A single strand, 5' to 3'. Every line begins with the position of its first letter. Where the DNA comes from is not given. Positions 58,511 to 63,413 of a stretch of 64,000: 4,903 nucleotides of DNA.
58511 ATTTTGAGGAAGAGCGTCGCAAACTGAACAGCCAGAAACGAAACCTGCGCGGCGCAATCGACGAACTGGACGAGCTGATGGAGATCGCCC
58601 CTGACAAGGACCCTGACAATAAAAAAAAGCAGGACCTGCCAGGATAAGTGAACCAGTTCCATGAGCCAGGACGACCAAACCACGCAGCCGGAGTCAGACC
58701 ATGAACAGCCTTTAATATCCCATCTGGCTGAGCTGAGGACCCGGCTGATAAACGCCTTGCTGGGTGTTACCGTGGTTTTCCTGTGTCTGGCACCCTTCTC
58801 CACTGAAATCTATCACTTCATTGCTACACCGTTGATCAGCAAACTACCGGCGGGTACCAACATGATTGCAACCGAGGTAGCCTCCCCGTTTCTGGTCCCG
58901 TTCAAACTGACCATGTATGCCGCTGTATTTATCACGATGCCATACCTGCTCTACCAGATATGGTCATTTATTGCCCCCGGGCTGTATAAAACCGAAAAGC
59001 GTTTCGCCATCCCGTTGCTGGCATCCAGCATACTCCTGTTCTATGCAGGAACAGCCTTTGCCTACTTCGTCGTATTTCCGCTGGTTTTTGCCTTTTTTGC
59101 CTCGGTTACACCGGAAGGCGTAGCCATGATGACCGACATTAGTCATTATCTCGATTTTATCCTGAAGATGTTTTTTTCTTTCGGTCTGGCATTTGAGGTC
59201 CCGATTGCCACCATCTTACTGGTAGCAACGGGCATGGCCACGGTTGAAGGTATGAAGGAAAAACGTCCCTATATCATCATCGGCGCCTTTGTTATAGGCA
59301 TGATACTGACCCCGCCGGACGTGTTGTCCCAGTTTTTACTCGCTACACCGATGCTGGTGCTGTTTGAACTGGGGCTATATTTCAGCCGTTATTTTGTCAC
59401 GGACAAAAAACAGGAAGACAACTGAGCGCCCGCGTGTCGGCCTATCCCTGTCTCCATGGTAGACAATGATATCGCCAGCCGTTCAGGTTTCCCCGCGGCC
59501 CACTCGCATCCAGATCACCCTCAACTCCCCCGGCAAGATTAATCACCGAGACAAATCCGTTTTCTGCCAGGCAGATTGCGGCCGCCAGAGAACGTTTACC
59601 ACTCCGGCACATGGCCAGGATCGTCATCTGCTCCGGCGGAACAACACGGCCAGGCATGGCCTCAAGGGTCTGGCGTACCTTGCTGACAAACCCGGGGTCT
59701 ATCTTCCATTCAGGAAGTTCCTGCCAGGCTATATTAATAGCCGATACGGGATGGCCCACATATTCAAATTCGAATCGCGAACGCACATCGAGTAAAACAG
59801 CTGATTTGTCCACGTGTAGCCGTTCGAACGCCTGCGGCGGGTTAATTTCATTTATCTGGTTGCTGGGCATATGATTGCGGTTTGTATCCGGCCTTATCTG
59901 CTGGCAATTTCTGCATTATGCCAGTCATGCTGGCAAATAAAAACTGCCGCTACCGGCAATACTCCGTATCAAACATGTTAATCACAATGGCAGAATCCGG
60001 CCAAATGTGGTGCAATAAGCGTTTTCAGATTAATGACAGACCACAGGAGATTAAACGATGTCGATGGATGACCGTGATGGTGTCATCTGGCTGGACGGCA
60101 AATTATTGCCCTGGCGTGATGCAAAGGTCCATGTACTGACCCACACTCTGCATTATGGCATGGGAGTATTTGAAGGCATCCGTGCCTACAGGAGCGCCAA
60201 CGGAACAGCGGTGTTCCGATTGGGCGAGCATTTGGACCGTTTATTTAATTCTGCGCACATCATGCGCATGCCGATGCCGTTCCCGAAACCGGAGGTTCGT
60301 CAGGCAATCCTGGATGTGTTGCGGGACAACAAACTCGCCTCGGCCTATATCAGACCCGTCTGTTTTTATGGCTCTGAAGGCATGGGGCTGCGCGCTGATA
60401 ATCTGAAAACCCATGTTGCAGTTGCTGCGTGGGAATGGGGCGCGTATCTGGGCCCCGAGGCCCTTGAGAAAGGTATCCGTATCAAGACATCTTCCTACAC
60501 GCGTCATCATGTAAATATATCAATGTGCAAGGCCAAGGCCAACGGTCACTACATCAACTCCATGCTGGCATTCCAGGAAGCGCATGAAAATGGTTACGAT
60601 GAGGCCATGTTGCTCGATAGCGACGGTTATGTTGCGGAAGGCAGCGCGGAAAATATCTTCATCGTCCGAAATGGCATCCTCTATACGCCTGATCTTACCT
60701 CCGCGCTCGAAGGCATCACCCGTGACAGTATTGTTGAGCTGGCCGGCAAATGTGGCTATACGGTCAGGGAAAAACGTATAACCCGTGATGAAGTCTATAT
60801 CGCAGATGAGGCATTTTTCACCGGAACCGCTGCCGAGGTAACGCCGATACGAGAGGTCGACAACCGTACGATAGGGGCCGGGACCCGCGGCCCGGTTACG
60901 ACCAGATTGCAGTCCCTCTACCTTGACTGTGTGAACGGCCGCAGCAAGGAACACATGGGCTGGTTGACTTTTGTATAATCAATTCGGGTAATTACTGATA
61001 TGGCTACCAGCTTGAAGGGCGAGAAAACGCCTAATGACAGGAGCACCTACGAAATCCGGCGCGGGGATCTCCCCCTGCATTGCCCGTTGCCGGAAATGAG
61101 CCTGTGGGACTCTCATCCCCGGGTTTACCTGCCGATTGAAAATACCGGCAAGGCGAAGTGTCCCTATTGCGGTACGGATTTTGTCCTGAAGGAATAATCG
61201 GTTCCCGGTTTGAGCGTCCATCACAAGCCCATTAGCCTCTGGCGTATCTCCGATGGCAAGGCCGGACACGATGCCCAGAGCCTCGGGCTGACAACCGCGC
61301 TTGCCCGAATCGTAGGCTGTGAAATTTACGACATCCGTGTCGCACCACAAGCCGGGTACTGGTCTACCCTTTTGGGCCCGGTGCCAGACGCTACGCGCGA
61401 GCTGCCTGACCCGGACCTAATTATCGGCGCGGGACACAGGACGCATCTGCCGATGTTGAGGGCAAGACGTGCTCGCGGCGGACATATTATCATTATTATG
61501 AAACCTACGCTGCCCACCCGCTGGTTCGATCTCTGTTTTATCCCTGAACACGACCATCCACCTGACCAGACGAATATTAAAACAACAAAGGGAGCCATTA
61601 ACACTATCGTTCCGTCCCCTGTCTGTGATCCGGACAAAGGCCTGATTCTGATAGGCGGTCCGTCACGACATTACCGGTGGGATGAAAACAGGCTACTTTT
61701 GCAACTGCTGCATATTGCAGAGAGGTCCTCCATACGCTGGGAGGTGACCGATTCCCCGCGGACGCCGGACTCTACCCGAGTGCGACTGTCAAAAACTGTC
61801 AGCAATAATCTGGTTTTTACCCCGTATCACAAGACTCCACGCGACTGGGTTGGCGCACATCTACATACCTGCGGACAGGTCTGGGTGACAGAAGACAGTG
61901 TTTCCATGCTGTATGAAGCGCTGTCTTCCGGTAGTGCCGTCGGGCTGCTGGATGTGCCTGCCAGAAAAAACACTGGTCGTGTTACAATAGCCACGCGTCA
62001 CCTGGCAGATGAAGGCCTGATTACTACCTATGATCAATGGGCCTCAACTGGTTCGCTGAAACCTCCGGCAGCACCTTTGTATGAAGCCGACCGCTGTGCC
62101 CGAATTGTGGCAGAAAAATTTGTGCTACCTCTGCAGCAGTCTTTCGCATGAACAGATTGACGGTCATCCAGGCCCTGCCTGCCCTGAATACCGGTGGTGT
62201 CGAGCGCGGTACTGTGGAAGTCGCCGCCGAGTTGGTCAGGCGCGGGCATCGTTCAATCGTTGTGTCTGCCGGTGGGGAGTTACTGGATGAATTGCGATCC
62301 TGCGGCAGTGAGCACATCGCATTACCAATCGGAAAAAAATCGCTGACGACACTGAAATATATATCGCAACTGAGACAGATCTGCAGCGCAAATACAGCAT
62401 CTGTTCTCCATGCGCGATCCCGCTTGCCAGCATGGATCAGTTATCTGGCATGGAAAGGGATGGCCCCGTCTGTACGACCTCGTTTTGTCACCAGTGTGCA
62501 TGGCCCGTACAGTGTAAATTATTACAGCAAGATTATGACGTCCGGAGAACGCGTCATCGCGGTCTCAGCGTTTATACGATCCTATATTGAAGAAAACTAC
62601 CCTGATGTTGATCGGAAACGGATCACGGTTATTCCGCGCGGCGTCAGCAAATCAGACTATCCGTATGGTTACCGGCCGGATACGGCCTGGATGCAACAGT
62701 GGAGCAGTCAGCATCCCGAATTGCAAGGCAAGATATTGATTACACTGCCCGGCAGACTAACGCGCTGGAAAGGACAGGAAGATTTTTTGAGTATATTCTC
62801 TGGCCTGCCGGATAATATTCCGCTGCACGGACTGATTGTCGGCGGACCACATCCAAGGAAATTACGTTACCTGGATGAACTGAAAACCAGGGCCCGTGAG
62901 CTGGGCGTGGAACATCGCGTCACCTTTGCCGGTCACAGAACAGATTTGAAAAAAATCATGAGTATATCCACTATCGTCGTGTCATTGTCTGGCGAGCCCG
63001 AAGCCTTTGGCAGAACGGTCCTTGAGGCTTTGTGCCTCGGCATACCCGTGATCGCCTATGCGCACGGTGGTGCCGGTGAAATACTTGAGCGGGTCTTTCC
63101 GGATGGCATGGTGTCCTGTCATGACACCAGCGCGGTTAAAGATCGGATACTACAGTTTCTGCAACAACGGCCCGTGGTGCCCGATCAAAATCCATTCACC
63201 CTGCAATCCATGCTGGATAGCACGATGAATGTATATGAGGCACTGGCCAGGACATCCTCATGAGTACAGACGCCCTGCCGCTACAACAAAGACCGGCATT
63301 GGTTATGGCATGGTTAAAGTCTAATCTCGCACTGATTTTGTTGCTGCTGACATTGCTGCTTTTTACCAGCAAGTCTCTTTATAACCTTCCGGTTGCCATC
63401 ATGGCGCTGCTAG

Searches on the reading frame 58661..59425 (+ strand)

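Call 58: search_protein_families(library=pfam, proteins=[window:58661-59425:+], max_evalue=1e-8)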
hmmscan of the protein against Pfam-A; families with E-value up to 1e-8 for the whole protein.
window:58661-59425:+ (254 aa): 1 family
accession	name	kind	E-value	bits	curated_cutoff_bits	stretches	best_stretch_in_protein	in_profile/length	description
PF00902.23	TatC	-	2e-68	230.7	25.1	1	20-230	1-208/208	Sec-independent protein translocase protein (TatC)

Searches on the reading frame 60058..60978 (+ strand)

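Call 58: search_protein_families(library=pfam, proteins=[window:60058-60978:+], max_evalue=1e-8)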
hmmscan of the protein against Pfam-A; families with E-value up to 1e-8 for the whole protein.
window:60058-60978:+ (306 aa): 1 family
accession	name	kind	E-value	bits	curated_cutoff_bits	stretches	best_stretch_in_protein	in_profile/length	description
PF01063.24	Aminotran_4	-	1.9e-53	182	28.5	1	36-267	1-223/223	Amino-transferase class IV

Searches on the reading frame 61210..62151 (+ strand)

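Call 58: search_protein_families(library=pfam, proteins=[window:61210-62151:+], max_evalue=1e-8)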
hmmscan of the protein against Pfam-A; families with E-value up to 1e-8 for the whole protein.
window:61210-62151:+ (313 aa): 1 family
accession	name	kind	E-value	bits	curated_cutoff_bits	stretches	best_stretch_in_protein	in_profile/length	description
PF06258.17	Mito_fiss_Elm1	-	3.7e-64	217.2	27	1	18-303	1-303/304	Mitochondrial fission ELM1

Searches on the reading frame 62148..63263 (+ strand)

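Call 58: search_protein_families(library=pfam, proteins=[window:62148-63263:+], max_evalue=1e-8)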
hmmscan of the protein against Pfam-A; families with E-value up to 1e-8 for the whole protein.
window:62148-63263:+ (371 aa): 4 families
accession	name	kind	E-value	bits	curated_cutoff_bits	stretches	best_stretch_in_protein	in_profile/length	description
PF13439.12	Glyco_transf_4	-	4.2e-25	89.2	28.5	1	16-167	2-167/170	Glycosyltransferase Family 4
PF00534.26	Glycos_transf_1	-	2.2e-24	86.3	26.4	1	185-341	5-159/172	Glycosyl transferases group 1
PF13692.12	Glyco_trans_1_4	-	4.8e-18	66.2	27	1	198-339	4-141/142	Glycosyl transferases group 1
PF13579.12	Glyco_trans_4_4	-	3.4e-13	50.7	29.7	1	16-165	1-158/158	Glycosyl transferase 4-like domain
